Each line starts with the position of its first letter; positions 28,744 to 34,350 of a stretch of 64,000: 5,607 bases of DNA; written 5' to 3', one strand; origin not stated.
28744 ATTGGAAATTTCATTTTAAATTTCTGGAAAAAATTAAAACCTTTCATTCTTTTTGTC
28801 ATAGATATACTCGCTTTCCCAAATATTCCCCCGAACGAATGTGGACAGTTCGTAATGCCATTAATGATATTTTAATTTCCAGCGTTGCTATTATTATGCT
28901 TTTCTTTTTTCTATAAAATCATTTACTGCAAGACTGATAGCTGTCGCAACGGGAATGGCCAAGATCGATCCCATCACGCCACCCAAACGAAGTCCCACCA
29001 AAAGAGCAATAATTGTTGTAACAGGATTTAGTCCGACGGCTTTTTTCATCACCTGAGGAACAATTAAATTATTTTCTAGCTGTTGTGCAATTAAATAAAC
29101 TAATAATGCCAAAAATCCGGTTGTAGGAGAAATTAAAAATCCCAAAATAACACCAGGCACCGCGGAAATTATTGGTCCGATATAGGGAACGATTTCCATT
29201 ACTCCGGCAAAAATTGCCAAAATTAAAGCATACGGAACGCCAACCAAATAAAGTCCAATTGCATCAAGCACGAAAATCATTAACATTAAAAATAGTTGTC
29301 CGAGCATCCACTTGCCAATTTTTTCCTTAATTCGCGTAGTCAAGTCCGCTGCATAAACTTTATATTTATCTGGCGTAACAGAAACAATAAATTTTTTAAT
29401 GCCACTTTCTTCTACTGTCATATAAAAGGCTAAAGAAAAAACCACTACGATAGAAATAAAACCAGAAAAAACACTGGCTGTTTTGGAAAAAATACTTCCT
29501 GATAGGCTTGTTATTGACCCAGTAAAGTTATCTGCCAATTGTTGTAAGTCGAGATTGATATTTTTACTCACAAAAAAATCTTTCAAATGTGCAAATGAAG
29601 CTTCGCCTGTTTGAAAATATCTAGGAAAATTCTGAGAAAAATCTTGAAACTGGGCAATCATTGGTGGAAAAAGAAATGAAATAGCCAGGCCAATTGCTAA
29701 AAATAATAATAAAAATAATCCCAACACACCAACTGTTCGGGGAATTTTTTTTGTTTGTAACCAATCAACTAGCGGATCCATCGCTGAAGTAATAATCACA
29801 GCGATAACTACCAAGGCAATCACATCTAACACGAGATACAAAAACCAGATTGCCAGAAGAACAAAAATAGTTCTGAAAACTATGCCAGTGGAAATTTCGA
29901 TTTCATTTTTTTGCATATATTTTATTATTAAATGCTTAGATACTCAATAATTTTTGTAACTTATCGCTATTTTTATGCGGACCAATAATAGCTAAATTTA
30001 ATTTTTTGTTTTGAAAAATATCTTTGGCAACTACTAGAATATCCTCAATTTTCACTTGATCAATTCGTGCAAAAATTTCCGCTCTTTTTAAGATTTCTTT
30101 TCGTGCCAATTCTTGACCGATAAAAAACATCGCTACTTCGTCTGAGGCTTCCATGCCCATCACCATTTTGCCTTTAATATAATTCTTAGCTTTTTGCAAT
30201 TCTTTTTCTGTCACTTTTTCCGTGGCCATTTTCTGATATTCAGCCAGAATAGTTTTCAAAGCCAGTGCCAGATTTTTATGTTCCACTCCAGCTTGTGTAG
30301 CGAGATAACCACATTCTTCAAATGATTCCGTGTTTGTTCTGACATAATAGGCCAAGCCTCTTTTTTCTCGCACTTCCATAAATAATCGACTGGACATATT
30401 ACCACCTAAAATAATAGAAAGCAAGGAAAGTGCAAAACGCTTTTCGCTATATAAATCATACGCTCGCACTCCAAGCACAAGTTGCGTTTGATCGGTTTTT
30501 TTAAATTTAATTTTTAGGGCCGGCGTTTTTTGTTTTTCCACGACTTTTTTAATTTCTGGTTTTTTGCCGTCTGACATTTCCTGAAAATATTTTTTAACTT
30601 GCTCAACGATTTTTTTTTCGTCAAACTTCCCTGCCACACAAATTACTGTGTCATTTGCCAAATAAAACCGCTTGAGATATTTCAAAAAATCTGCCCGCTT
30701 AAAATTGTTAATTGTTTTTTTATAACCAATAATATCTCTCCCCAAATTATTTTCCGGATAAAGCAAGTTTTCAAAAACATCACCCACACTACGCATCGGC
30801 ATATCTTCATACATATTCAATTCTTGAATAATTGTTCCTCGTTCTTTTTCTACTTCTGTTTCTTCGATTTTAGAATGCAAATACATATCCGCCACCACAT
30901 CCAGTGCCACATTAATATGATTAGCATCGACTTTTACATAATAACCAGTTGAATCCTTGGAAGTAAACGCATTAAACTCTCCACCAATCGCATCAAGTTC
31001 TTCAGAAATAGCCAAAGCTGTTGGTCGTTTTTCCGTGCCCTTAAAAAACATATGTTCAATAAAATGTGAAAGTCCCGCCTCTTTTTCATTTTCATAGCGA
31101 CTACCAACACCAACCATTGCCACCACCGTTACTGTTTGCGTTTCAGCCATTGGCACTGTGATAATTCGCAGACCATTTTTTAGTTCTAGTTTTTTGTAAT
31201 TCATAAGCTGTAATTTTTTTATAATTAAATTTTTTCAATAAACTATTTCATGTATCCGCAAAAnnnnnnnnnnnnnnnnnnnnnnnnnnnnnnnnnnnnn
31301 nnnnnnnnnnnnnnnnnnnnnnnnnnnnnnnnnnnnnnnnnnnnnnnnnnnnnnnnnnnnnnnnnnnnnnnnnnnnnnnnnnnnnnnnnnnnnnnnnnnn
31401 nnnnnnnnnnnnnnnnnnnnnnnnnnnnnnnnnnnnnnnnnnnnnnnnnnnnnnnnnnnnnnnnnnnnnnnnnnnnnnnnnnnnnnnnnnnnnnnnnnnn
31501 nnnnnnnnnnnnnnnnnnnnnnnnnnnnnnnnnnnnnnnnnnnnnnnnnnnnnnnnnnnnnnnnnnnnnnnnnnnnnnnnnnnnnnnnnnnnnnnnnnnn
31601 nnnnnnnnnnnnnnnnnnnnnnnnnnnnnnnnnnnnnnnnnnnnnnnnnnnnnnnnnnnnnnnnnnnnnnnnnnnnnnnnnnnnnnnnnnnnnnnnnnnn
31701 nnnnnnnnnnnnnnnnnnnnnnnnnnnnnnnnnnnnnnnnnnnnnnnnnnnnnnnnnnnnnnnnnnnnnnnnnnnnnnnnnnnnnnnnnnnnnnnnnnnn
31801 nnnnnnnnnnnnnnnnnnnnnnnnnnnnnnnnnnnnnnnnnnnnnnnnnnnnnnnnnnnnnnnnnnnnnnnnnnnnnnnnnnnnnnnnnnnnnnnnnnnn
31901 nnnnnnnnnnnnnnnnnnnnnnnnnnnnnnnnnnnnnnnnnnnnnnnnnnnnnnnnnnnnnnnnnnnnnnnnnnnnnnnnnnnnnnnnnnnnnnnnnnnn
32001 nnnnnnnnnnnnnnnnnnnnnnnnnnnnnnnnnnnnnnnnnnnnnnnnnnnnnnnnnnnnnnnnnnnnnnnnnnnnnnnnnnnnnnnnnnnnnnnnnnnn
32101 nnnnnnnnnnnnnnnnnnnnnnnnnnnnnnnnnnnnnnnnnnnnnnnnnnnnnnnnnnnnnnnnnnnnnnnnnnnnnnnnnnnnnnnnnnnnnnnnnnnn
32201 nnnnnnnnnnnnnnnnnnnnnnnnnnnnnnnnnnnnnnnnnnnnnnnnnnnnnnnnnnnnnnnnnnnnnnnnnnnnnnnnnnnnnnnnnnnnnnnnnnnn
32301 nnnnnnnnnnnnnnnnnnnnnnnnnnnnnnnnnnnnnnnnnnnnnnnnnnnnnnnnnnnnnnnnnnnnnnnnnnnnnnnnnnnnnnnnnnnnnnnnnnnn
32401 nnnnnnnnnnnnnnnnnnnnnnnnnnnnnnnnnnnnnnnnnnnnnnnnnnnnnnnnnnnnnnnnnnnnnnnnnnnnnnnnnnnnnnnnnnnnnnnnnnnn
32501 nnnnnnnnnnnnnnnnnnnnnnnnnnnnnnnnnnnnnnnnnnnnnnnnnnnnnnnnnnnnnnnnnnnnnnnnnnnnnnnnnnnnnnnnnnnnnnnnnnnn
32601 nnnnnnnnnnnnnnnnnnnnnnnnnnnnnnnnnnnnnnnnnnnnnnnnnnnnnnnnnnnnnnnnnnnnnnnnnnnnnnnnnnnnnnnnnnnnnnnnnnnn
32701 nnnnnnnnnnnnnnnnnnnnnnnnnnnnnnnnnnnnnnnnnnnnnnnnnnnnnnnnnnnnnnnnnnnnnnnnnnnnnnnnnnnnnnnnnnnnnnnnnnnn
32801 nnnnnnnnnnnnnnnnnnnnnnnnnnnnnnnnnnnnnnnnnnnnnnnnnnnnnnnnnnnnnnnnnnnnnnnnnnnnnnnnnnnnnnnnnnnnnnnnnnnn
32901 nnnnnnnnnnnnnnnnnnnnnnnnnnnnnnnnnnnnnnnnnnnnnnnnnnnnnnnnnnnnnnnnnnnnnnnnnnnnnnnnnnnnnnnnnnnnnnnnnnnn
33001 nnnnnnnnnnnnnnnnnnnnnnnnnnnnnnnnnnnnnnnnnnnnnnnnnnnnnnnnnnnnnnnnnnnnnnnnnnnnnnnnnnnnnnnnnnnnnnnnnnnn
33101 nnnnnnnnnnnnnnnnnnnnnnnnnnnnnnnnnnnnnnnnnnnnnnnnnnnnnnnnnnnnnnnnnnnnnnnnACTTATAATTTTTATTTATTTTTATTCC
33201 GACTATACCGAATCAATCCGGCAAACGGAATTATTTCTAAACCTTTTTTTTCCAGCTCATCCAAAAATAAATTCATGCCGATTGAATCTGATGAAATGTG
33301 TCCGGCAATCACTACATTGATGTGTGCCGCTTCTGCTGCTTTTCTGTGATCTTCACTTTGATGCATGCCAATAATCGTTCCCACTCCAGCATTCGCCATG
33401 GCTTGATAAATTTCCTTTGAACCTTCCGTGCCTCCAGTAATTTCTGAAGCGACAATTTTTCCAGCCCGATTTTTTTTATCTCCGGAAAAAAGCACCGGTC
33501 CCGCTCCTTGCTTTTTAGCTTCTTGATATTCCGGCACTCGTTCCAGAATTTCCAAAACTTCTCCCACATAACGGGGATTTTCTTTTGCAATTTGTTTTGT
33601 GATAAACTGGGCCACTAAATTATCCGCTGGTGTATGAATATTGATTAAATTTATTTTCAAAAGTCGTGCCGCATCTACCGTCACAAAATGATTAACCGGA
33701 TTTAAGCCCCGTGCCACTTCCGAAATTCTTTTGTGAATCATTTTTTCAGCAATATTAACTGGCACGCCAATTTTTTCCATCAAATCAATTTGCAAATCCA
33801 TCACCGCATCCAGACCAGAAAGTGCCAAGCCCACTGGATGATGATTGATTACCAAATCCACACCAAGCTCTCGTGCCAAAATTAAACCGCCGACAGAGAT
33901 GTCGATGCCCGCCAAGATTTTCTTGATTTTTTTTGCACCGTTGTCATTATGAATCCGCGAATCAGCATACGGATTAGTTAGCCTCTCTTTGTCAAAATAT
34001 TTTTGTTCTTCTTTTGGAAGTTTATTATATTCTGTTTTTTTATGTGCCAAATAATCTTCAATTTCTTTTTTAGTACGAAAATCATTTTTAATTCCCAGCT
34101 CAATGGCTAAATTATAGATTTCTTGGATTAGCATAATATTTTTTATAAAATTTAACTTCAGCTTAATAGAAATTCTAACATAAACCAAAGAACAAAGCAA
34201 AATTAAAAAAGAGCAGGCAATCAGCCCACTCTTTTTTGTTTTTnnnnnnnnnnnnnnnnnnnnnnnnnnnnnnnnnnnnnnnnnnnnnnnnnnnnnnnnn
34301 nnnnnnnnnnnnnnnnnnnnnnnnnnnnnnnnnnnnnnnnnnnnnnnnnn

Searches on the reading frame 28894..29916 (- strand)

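Call 61: search_protein_families(library=pfam, proteins=[window:28894-29916:-], max_evalue=0.0001)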
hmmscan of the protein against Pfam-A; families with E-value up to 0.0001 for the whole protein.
window:28894-29916:- (340 aa): 1 family
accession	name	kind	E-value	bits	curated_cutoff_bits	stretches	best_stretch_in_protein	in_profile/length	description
PF01594.21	AI-2E_transport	-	1.7e-66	225.1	34.3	1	17-333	5-325/327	AI-2E family transporter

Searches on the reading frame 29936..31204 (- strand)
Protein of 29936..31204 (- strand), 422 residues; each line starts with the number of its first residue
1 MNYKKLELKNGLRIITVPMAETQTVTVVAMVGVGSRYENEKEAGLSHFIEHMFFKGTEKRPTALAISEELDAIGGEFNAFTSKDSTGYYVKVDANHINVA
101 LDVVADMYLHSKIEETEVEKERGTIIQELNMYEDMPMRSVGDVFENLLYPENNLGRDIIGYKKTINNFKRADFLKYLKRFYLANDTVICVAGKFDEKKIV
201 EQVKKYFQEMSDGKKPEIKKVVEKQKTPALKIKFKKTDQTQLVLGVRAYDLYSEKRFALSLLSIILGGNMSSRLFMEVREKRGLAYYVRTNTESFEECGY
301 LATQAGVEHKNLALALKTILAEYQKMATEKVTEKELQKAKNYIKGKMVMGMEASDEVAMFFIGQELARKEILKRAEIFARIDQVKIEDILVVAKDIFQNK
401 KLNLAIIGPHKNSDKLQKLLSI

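Call 61: search_protein_families(library=pfam, proteins=[window:29936-31204:-], max_evalue=0.0001)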
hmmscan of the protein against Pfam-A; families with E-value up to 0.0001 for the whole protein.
window:29936-31204:- (422 aa): 2 families
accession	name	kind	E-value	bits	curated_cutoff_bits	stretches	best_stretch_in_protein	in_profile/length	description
PF00675.25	Peptidase_M16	-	8.3e-39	133.3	22.3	1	16-160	4-147/149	Insulinase (Peptidase family M16)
PF05193.26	Peptidase_M16_C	-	5.7e-37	127.8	23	1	168-341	2-179/181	Peptidase M16 inactive domain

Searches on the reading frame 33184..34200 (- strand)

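Call 61: search_protein_families(library=pfam, proteins=[window:33184-34200:-], max_evalue=0.0001)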
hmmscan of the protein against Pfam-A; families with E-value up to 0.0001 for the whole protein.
window:33184-34200:- (338 aa): 1 family
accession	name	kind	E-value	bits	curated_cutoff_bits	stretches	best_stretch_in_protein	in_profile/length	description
PF01784.24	DUF34_NIF3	-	4.7e-07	30.1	23.4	1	87-319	31-238/256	Duf34/NIF3 (NGG1p interacting factor 3)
